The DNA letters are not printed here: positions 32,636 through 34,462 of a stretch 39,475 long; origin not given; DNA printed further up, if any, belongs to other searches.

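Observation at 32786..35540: pnuC / RNK-only kinase / DUF4301 module: candidate undescribed nucleotidyltransferase step in riboside-vitamin salvage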

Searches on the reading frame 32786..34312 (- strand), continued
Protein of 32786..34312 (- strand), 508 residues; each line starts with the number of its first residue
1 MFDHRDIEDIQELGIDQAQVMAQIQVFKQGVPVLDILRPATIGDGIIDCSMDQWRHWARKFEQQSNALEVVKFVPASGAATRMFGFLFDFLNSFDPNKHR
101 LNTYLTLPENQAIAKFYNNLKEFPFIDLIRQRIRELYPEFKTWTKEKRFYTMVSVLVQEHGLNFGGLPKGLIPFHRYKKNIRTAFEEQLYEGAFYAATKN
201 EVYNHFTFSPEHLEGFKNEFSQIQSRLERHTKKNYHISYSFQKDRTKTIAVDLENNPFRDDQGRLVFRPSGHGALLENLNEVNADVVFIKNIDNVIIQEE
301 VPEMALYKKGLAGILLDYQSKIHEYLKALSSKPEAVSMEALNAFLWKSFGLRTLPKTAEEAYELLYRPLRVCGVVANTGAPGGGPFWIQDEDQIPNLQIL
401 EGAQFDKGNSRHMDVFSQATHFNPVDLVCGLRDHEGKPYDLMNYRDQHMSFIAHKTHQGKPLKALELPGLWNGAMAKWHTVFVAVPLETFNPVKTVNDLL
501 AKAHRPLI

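Call 26: search_solved_structures(query=A1, max_evalue=10, show_alignments=4)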
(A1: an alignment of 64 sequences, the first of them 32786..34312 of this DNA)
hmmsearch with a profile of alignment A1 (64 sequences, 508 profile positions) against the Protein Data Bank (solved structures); distinct sequences matched with E-value up to 10: 1.
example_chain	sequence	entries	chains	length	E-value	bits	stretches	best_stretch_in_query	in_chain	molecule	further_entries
2i5k_A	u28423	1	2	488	0.093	14.7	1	397-500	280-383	UTP--glucose-1-phosphate uridylyltransferase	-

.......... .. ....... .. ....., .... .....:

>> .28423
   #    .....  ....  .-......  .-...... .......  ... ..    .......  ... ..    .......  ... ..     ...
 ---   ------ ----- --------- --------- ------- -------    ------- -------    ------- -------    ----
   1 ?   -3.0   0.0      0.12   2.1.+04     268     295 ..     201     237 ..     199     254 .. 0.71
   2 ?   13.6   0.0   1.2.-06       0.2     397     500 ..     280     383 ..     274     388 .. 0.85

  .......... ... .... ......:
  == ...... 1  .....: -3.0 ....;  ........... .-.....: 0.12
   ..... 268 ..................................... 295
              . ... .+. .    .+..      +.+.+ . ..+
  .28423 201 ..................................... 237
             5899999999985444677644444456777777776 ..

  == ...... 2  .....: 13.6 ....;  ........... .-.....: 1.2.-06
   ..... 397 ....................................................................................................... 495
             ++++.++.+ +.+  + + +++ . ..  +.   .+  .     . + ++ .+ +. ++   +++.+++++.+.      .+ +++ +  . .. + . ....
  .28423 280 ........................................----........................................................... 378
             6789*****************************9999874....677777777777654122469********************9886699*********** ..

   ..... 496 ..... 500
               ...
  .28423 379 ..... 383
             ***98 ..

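Call 27: search_protein_families(library=pfam, proteins=[P0126, P0137, P0205, P0077, P0092, P0261, P0124], max_evalue=0.001)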
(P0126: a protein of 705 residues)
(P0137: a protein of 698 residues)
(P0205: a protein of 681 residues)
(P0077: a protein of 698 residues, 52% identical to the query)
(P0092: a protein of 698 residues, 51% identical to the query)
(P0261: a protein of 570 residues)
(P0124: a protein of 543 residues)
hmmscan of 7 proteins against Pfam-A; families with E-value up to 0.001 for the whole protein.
P0126 (705 aa): 3 families
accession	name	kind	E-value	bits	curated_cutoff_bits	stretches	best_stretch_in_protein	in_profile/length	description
PF14134.11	DUF4301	-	7.7e-198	658.9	27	1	196-703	2-507/507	Domain of unknown function (DUF4301)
PF13521.12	AAA_28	-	1.8e-40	139.3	27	1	17-175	1-164/164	AAA domain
PF00004.35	AAA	-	0.0009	20.1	21.2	0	19-54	2-41/131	ATPase family associated with various cellular activities (AAA)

P0137 (698 aa): 3 families
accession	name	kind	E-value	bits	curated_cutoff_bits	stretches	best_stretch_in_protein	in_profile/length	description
PF14134.11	DUF4301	-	6.8e-185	616.2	27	1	201-697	9-507/507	Domain of unknown function (DUF4301)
PF13521.12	AAA_28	-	1e-37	130.4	27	1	15-173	1-164/164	AAA domain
PF00503.26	G-alpha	-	0.0003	20.5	48.8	1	8-196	20-160/333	G-protein alpha subunit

P0205 (681 aa): 3 families
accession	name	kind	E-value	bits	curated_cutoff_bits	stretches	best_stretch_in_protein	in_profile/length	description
PF14134.11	DUF4301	-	3.7e-173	577.4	27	1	188-681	2-502/507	Domain of unknown function (DUF4301)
PF13521.12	AAA_28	-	9.4e-30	104.4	27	1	11-170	1-164/164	AAA domain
PF00004.35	AAA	-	0.00051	20.9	21.2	0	12-39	1-28/131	ATPase family associated with various cellular activities (AAA)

P0077 (698 aa): 3 families
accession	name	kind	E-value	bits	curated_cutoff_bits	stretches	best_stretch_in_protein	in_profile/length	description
PF14134.11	DUF4301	-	1.3e-203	678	27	1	192-695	1-507/507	Domain of unknown function (DUF4301)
PF13521.12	AAA_28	-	1.2e-41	143.1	27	1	14-173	1-164/164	AAA domain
PF00004.35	AAA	-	2.2e-05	25.4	21.2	0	15-41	1-27/131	ATPase family associated with various cellular activities (AAA)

P0092 (698 aa): 5 families
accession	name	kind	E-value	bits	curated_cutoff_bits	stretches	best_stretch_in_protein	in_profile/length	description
PF14134.11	DUF4301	-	9.3e-200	665.2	27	1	193-695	1-507/507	Domain of unknown function (DUF4301)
PF13521.12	AAA_28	-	2.8e-35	122.4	27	1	14-174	1-164/164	AAA domain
PF01637.24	ATPase_2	-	0.00023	21.5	33.2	0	15-76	23-88/225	ATPase domain predominantly from Archaea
PF00910.28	RNA_helicase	-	0.00026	21.9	21.5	0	15-69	1-62/105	RNA helicase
PF00004.35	AAA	-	0.00062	20.7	21.2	0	15-37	1-23/131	ATPase family associated with various cellular activities (AAA)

P0261 (570 aa): 1 family
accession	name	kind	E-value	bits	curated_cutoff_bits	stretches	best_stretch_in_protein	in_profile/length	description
PF14134.11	DUF4301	-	4.1e-182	607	27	1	55-568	2-507/507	Domain of unknown function (DUF4301)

P0124 (543 aa): 1 family
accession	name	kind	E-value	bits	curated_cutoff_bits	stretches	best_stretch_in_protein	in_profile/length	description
PF14134.11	DUF4301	-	3.1e-209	696.5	27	1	28-537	2-507/507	Domain of unknown function (DUF4301)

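Call 30: find_homologous_proteins(query=P0268, max_evalue=0.001)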
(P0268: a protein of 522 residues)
Query P0268 (522 aa): 8000 proteins with E <= 0.001 among 8000 candidates; the best 120 are listed.
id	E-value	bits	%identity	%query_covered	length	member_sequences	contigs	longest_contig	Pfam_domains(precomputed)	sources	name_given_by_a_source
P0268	0.0e+0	1149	100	100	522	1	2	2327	PF14134.12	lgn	-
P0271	8.8e-136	472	44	98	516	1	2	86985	PF14134.12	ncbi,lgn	-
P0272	1.2e-135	472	45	98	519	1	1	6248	PF14134.12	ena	-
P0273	2.7e-135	470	44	98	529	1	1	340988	PF14134.12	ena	-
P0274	1.2e-134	468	44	98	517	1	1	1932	PF14134.12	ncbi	-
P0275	3.5e-134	467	44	98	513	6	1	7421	PF14134.12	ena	-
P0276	6.1e-134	466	43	98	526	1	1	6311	PF14134.12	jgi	-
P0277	7.6e-134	466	44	98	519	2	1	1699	PF14134.12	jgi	jgi:hypothetical protein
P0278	7.8e-134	466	44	98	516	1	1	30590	PF14134.12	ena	-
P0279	1.4e-133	465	44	98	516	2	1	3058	PF14134.12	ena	-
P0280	2.4e-133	464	44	98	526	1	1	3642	PF14134.12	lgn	-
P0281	2.6e-133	464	44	99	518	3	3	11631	PF14134.12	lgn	-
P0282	3.6e-133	463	43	98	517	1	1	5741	PF14134.12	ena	-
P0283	4.1e-133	463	44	98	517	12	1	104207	PF14134.12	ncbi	ncbi:MAG: DUF4301 family protein [Saprospiraceae bacterium]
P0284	5.2e-133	463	42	98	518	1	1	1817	PF14134.12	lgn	-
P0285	6.0e-133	463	44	98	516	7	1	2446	PF14134.12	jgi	jgi:hypothetical protein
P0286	6.5e-133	462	44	97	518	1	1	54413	PF14134.12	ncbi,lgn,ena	-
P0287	7.1e-133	462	46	97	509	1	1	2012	PF14134.12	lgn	-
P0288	7.5e-133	462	44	95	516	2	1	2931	PF14134.12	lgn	-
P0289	8.8e-133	462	43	99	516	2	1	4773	PF14134.12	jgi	jgi:hypothetical protein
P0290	1.4e-132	461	45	98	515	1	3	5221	PF14134.12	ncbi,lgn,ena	-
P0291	1.5e-132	461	45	98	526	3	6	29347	PF14134.12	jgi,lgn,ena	-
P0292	3.6e-132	460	44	98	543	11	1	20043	PF14134.12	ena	-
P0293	6.4e-132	459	44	99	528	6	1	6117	PF14134.12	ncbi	-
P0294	1.0e-131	459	43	98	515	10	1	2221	PF14134.12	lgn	-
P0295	3.7e-131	457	44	98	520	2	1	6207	PF14134.12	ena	-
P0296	6.3e-131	456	42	98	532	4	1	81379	PF14134.12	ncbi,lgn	-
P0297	1.2e-130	455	44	98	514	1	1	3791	PF14134.12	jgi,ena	-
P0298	1.3e-130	455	44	98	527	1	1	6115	PF14134.12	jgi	-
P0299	1.7e-130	455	44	98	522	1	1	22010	PF14134.12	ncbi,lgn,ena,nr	ncbi:MAG: DUF4301 family protein [Bacteroidales bacterium]|nr:DUF4301 family protein [Bacteroidales 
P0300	1.9e-130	454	42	98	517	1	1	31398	PF14134.12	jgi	jgi:hypothetical protein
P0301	2.5e-130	454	44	98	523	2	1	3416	PF14134.12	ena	-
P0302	4.1e-130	453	42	98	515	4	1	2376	PF14134.12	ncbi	-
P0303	5.3e-130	453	42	99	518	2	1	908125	PF14134.12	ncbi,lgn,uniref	ncbi:DUF4301 family protein [Marinifilum sp. RC60d5]|uniref:DUF4301 family protein n=1 Tax=Marinifil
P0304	6.7e-130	453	44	98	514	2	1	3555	PF14134.12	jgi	jgi:hypothetical protein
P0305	7.4e-130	452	43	98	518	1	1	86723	PF14134.12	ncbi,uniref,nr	ncbi:DUF4301 family protein [Ancylomarina sp. 16SWW S1-10-2]|uniref:DUF4301 family protein n=1 Tax=A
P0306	7.7e-130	452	44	98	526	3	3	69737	PF14134.12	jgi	jgi:hypothetical protein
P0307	7.7e-130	452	43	98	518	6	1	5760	PF14134.12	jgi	-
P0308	8.0e-130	452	44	99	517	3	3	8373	PF14134.12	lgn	-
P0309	8.6e-130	452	44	95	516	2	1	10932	PF14134.12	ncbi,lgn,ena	-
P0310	9.5e-130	452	43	99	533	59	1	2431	PF14134.12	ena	-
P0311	9.7e-130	452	44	98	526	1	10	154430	PF14134.12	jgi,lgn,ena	-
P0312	1.0e-129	452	42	99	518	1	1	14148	PF14134.12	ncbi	-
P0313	1.1e-129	452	43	98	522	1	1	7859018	PF14134.12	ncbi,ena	-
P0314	1.4e-129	451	43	99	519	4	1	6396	PF14134.12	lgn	-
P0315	1.5e-129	451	43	98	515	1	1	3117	PF14134.12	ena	-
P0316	1.8e-129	451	44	98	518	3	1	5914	PF14134.12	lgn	-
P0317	2.0e-129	451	43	98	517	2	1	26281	PF14134.12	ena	-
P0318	2.1e-129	451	44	98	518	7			PF14134.12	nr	nr:DUF4301 family protein [Ancylomarina sp. DW003]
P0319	2.2e-129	451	43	99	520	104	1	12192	PF14134.12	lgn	-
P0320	2.4e-129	451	44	98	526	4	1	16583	PF14134.12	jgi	jgi:hypothetical protein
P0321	3.0e-129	450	44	99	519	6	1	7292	PF14134.12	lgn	-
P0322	3.3e-129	450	44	98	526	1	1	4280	PF14134.12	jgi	jgi:hypothetical protein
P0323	3.5e-129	450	43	98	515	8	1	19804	PF14134.12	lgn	-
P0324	3.7e-129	450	42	99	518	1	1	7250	PF14134.12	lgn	-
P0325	3.7e-129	450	42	99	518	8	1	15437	PF14134.12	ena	-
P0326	4.2e-129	450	42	98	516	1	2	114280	PF14134.12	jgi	-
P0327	4.3e-129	450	42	98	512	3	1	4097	PF14134.12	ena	-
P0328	4.7e-129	450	42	99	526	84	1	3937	PF14134.12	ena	-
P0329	4.8e-129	450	42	98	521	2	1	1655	PF14134.12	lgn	-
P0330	6.1e-129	449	43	99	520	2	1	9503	PF14134.12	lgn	-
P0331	6.8e-129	449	43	98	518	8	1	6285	PF14134.12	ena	-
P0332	7.4e-129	449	42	99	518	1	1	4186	PF14134.12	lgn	-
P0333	8.2e-129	449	41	99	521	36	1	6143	PF14134.12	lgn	-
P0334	9.0e-129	449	44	98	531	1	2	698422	PF14134.12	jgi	jgi:Domain of unknown function (DUF4301)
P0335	1.1e-128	448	43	98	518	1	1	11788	PF14134.12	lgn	-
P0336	1.2e-128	448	43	99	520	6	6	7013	PF14134.12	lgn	-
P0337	1.3e-128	448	44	98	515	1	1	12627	PF14134.12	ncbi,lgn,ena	-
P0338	1.4e-128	448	43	98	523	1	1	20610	PF14134.12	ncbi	-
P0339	1.5e-128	448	43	98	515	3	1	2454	PF14134.12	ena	-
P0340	1.5e-128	448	42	99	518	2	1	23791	PF14134.12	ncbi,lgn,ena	-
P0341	1.6e-128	448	43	99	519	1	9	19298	PF14134.12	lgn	-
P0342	1.7e-128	448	42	98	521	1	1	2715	PF14134.12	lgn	-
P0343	1.7e-128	448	43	99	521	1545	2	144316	PF14134.12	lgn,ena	-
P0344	1.8e-128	448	43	99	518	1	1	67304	PF14134.12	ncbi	ncbi:MAG: DUF4301 family protein [Marinifilaceae bacterium]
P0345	1.9e-128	448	44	98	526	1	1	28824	PF14134.12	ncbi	-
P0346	2.0e-128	448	44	98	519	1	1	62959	PF14134.12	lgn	-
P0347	2.1e-128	448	44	98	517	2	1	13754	PF14134.12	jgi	jgi:hypothetical protein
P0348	2.2e-128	448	44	98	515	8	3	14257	PF14134.12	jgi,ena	-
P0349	2.3e-128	447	43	99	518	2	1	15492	PF14134.12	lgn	-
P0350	2.5e-128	447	42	99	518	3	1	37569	PF14134.12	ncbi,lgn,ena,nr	ncbi:MAG: NAD metabolism ATPase/kinase [Bacteroidales bacterium]|nr:MAG: NAD metabolism ATPase/kinas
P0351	2.5e-128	447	43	98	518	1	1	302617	PF14134.12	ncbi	ncbi:DUF4301 family protein [Ancylomarina sp. YFZ004]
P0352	2.8e-128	447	43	97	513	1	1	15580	PF14134.12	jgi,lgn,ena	-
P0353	2.9e-128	447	42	99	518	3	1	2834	PF14134.12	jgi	jgi:hypothetical protein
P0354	3.3e-128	447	42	100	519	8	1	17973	PF14134.12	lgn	-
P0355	3.5e-128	447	43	98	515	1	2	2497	PF14134.12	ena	-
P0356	3.6e-128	447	43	98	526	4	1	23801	PF14134.12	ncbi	-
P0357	3.7e-128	447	42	99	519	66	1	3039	PF14134.12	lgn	-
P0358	4.3e-128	447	44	98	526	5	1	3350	PF14134.12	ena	-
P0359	4.4e-128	447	43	99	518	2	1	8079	PF14134.12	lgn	-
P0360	4.8e-128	446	43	100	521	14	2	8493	PF14134.12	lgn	-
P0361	5.4e-128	446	43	98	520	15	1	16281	PF14134.12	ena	-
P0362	5.7e-128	446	42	98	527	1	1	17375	PF14134.12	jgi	jgi:hypothetical protein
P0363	6.1e-128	446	43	98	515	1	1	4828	PF14134.12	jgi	jgi:hypothetical protein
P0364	6.6e-128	446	42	99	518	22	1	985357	PF14134.12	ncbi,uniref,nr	ncbi:DUF4301 domain-containing protein [Marinifilum breve]|uniref:DUF4301 domain-containing protein 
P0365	8.8e-128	446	42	100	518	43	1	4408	PF14134.12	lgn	-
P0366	9.0e-128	446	43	98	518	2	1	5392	PF14134.12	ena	-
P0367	9.1e-128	446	44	98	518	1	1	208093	PF14134.12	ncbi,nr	ncbi:MAG: DUF4301 family protein [Bacteroidales bacterium]|nr:DUF4301 family protein [Bacteroidales 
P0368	9.4e-128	445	43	98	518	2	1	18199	PF14134.12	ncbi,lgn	-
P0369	1.0e-127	445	42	98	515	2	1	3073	PF14134.12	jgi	-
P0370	1.1e-127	445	43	98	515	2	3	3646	PF14134.12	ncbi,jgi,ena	-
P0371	1.1e-127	445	43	98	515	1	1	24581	PF14134.12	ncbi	-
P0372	1.2e-127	445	44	98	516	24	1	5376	PF14134.12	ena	-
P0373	1.2e-127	445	43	98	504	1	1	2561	PF14134.12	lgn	-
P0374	1.3e-127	445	42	99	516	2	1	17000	PF14134.12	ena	-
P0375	1.3e-127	445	42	99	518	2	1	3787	PF14134.12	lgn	-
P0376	1.3e-127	445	42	98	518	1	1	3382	PF14134.12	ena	-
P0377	1.5e-127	445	42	97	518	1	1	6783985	PF14134.12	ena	-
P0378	2.4e-127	444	43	98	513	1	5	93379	PF14134.12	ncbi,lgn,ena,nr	ncbi:MAG: DUF4301 family protein [Bacteroidetes bacterium]|nr:DUF4301 family protein [Bacteroidota b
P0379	2.8e-127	444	41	99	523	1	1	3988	PF14134.12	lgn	-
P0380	3.0e-127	444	43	98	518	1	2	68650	PF14134.12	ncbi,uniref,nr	ncbi:DUF4301 family protein [Ancylomarina euxinus]|uniref:DUF4301 family protein n=1 Tax=Ancylomarin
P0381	3.2e-127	444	41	99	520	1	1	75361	PF14134.12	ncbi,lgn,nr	ncbi:MAG: DUF4301 family protein [Bacteroidales bacterium]|nr:DUF4301 family protein [Bacteroidales 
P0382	3.3e-127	444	42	98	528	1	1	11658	PF14134.12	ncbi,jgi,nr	ncbi:MAG: DUF4301 family protein [Chlorobi bacterium]|nr:DUF4301 family protein [Chlorobiota bacteri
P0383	3.6e-127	444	44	98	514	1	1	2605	PF14134.12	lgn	-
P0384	3.7e-127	444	42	98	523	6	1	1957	PF14134.12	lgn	-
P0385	3.8e-127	443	41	98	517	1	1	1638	PF14134.12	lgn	-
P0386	4.2e-127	443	43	99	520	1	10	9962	PF14134.12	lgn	-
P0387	4.2e-127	443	44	98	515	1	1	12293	PF14134.12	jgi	jgi:hypothetical protein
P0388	4.3e-127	443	42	99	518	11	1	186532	PF14134.12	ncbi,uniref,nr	ncbi:DUF4301 family protein [Labilibaculum sp. K2S]|uniref:DUF4301 family protein n=1 Tax=Labilibacu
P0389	4.6e-127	443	43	98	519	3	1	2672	PF14134.12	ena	-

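Call 31: find_encoding_contigs(protein=P0283, flank=5000, max_places=2)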
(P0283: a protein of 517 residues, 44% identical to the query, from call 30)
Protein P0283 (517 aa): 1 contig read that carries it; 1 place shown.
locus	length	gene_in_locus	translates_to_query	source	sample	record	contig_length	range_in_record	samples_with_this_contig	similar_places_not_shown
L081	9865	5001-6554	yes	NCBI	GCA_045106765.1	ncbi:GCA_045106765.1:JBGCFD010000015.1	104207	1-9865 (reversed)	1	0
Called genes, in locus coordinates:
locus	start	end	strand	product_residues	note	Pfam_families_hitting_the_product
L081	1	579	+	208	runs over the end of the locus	-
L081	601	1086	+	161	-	-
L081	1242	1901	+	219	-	PF01325:Fe_dep_repress, PF02742:Fe_dep_repr_C, PF04023:FeoA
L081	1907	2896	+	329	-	PF01297:ZnuA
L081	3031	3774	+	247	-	PF03193:RsgA_GTPase (faint), PF02463:SMC_N (faint), PF00005:ABC_tran, PF13304:AAA_21 (faint)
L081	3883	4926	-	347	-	PF02016:Peptidase_S66, PF17676:Peptidase_S66C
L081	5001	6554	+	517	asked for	PF14134:DUF4301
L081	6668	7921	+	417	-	-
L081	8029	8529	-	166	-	PF11848:DUF3368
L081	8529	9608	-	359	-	PF01381:HTH_3, PF12844:HTH_19, PF13560:HTH_31 (weak), PF06114:Peptidase_M78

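Call 32: find_encoding_contigs(protein=P0303, flank=5000, max_places=2)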
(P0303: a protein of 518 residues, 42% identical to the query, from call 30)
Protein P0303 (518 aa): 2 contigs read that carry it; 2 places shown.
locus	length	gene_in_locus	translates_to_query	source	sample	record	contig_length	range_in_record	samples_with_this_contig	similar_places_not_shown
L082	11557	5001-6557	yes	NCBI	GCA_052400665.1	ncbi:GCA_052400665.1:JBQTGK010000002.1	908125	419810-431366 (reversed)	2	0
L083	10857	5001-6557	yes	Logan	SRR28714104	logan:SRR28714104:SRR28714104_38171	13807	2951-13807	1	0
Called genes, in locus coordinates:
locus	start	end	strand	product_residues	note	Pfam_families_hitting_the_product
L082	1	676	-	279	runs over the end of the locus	PF02811:PHP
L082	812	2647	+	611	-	PF08497:Radical_SAM_N, PF04055:Radical_SAM (weak), PF11842:DUF3362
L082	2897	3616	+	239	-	-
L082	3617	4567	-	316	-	PF04055:Radical_SAM, PF16199:Radical_SAM_C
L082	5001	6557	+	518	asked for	PF14134:DUF4301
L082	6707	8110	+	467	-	-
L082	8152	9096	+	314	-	PF04018:VCA0040-like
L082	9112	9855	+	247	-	PF08501:Shikimate_dh_N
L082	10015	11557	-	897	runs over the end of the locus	PF13620:CarboxypepD_reg, PF13715:CarbopepD_reg_2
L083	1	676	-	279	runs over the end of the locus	PF02811:PHP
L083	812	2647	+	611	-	PF04055:Radical_SAM (faint), PF08497:Radical_SAM_N, PF11842:DUF3362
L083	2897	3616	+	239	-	-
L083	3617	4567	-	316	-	PF04055:Radical_SAM, PF16199:Radical_SAM_C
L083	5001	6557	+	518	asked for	PF14134:DUF4301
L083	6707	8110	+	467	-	-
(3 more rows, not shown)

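Call 33: find_encoding_contigs(protein=P0382, flank=5000, max_places=2)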
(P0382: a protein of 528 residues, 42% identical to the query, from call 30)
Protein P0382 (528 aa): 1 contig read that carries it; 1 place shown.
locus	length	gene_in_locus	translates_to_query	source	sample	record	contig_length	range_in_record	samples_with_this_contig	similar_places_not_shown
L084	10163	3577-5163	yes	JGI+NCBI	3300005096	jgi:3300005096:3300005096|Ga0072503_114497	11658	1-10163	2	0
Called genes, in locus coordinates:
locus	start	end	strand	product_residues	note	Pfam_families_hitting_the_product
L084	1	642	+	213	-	?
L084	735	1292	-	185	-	-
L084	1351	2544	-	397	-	PF00180:Iso_dh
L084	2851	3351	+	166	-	-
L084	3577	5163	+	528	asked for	PF14134:DUF4301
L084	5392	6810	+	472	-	-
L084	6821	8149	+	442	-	PF00291:PALP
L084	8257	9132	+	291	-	PF04018:VCA0040-like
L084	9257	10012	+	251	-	PF08501:Shikimate_dh_N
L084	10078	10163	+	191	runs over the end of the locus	PF21857:DUF6913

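Call 34: find_encoding_contigs(protein=P0313, flank=5000, max_places=2)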
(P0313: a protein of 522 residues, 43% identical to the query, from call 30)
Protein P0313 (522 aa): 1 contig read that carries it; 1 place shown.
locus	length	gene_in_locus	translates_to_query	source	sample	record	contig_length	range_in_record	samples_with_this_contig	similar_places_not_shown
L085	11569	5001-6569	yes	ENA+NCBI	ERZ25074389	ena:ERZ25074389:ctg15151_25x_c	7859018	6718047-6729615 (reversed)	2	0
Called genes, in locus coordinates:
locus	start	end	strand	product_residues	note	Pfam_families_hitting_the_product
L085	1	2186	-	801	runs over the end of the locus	PF02706:Wzz (faint), PF01656:CbiA (faint), PF13807:GNVR, PF10609:ParA, PF13614:AAA_31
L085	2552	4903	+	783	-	PF00912:Transgly, PF28500:PBP_middle, PF00905:Transpeptidase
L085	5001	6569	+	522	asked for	PF14134:DUF4301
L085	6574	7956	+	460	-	PF01566:Nramp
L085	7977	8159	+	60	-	-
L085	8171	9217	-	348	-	PF11751:PorP_SprF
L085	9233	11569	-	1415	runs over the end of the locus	PF00801:PKD (weak), PF18911:PKD_4, PF00801:PKD, PF18911:PKD_4, PF18911:PKD_4, PF00801:PKD, PF18911:PKD_4, PF13585:CHU_C, +4 more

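Call 36: find_encoding_contigs(protein=P0377, flank=5000, max_places=2)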
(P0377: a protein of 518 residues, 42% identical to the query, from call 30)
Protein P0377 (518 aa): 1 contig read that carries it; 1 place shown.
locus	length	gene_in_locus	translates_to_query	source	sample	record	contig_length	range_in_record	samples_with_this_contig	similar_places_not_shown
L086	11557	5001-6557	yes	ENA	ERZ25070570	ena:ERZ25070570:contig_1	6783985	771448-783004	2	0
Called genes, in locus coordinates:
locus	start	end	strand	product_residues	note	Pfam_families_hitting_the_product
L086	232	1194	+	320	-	-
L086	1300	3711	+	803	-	PF00912:Transgly, PF28500:PBP_middle, PF00905:Transpeptidase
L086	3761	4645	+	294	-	PF12784:PDDEXK_2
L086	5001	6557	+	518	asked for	PF14134:DUF4301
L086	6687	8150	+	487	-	PF01566:Nramp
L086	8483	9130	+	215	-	PF00072:Response_reg, PF00196:GerE, PF08281:Sigma70_r4_2 (faint)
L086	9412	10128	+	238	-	-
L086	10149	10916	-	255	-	PF01884:PcrB, PF05690:ThiG (faint), PF00977:His_biosynth, PF01207:Dus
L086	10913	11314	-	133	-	-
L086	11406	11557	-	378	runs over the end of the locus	PF02690:Na_Pi_cotrans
